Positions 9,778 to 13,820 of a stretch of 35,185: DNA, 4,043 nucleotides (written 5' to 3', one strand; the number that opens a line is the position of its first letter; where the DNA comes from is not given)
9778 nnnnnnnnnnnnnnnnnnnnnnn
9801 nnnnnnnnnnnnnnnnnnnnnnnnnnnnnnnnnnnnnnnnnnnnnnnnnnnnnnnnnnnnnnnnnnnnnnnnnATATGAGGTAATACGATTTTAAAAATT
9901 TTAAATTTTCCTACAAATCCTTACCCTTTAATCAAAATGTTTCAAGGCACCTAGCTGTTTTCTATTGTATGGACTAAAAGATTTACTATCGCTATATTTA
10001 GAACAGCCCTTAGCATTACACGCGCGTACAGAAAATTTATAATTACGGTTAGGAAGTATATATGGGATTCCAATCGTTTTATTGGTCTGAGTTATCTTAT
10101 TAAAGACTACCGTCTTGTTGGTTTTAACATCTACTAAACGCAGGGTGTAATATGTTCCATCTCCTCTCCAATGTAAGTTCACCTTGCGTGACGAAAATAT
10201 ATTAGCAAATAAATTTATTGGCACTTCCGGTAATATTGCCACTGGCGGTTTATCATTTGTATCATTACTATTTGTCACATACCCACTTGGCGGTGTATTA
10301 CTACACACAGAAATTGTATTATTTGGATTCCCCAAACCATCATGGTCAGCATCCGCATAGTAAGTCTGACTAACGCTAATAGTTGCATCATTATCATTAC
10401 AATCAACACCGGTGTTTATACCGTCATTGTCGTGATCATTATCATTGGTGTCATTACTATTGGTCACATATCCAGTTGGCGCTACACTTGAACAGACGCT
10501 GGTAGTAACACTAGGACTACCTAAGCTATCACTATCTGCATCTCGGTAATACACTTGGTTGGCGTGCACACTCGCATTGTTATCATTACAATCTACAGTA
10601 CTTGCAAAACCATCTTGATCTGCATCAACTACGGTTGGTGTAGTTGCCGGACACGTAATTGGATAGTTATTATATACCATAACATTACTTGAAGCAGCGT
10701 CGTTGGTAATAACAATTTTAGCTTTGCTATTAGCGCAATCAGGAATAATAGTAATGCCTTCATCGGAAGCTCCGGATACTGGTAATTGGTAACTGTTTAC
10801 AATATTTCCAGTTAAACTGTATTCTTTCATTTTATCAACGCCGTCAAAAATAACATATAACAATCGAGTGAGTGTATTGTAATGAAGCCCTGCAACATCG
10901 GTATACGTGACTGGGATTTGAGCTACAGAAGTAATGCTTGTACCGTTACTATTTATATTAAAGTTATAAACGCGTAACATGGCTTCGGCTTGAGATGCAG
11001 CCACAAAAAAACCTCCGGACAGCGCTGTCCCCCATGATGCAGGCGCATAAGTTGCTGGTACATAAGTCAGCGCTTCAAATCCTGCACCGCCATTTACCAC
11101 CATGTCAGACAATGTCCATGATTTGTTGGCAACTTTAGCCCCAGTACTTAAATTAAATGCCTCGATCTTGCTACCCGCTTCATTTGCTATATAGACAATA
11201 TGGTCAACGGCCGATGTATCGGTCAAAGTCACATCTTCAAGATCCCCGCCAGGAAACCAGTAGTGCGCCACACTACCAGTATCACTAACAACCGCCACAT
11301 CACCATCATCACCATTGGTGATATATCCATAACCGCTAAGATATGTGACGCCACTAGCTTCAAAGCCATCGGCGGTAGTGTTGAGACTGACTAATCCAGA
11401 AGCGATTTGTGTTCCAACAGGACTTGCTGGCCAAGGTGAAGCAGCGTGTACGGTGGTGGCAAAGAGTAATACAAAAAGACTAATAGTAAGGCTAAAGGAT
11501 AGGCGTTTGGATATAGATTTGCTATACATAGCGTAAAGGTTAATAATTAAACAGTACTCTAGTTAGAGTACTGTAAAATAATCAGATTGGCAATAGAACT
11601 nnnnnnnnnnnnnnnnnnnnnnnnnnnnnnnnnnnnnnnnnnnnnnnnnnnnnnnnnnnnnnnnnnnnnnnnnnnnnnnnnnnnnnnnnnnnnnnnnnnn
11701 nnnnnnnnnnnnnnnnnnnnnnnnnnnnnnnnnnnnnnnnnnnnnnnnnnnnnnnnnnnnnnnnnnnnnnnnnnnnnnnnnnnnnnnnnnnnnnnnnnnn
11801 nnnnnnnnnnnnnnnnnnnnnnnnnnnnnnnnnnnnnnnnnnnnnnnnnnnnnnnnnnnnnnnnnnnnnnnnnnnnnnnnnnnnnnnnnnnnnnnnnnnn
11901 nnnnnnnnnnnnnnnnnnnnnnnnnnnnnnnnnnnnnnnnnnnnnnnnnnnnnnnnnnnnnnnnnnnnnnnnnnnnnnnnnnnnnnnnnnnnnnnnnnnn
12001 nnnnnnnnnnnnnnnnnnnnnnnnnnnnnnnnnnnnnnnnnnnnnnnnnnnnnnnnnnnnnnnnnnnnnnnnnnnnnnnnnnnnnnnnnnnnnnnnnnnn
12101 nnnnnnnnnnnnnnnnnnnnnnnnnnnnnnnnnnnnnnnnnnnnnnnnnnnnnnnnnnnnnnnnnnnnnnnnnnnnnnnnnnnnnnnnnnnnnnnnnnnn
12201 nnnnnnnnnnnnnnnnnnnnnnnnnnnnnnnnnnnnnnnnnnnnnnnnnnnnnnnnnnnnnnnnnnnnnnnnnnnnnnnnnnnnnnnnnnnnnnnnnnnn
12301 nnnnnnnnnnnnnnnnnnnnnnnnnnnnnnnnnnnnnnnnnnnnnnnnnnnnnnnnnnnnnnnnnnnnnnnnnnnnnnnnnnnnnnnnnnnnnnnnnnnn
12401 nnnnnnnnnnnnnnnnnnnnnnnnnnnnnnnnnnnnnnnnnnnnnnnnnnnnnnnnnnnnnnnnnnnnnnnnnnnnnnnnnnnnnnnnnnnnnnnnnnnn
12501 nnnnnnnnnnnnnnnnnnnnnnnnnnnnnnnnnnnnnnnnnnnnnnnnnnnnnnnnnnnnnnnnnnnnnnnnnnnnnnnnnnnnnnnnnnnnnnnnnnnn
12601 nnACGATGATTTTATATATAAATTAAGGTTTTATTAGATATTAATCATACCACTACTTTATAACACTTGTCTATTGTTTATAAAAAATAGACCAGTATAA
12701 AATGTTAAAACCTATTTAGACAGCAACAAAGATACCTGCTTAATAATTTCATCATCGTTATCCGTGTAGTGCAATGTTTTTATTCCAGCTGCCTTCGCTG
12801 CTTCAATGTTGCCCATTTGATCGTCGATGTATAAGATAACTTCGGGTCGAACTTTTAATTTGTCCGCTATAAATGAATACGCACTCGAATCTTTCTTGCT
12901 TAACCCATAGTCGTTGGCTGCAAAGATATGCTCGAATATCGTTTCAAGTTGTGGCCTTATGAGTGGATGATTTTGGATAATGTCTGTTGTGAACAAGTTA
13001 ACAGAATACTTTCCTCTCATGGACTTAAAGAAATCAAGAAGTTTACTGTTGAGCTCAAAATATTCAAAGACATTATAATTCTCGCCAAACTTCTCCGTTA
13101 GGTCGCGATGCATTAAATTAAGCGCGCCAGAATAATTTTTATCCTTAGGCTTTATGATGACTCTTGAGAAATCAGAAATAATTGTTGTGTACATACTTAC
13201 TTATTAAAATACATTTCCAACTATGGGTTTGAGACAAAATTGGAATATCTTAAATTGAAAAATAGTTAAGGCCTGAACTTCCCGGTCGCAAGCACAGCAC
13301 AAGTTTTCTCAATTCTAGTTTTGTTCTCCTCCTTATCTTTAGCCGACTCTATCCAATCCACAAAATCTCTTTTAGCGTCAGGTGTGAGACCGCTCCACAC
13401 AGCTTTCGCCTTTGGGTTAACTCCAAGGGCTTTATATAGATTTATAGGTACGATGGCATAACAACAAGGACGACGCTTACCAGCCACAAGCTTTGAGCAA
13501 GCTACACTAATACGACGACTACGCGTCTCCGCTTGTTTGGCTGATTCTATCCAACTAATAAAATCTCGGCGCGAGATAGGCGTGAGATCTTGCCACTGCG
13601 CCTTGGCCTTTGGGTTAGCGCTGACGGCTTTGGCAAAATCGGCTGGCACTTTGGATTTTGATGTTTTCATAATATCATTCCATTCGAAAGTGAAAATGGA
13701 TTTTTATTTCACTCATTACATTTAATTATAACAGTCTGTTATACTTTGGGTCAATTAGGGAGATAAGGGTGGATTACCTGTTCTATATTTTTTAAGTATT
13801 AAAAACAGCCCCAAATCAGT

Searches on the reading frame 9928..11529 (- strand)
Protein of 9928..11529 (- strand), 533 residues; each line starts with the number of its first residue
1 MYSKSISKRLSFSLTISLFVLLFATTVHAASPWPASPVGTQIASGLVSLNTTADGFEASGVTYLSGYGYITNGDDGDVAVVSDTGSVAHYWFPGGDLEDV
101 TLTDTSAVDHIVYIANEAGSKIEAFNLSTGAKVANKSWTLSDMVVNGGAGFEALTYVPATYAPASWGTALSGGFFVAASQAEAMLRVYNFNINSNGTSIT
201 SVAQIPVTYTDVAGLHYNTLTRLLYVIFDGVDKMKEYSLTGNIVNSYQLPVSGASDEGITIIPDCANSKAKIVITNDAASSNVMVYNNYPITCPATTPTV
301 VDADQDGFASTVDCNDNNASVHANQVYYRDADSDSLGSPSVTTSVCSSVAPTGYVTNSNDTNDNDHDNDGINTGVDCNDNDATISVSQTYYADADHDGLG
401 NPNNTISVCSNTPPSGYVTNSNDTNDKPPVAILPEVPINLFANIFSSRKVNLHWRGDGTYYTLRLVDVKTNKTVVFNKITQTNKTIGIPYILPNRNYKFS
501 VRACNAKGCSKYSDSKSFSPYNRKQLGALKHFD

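Call 57: search_protein_families(library=pfam, proteins=[window:9928-11529:-], max_evalue=0.001)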
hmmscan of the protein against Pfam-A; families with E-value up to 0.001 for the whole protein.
window:9928-11529:- (533 aa): 1 family
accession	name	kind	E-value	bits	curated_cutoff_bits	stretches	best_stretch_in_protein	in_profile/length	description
PF00041.27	fn3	-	0.00029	21.4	25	1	450-514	16-79/84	Fibronectin type III domain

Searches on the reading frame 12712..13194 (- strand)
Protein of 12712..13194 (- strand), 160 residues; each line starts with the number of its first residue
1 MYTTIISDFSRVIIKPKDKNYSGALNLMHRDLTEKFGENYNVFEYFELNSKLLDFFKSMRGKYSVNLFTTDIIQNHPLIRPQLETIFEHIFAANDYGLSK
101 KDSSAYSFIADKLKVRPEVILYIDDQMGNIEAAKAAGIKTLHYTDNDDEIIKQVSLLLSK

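Call 57: search_protein_families(library=pfam, proteins=[window:12712-13194:-], max_evalue=0.001)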
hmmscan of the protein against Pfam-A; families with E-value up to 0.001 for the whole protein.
window:12712-13194:- (160 aa): 2 families
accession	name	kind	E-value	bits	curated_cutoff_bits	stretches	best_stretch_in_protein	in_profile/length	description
PF00702.32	Hydrolase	-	6.1e-09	37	26.4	1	30-137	78-191/191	haloacid dehalogenase-like hydrolase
PF13419.12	HAD_2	-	1.9e-08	35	23.8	1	28-141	61-176/178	Haloacid dehalogenase-like hydrolase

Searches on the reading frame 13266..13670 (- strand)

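Call 58: search_protein_families(library=pfam, proteins=[window:13266-13670:-], max_evalue=0.001)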
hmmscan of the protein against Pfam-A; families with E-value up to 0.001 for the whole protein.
window:13266-13670:- (134 aa): 2 families
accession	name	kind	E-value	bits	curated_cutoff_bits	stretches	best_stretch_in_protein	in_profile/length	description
PF13376.11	OmdA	-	2.7e-36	123.8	25.6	2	7-64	3-60/60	Bacteriocin-protection, YdeI or OmpD-Associated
PF19750.4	DUF6237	-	9.9e-05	22.8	25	0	10-41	33-64/90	Family of unknown function (DUF6237)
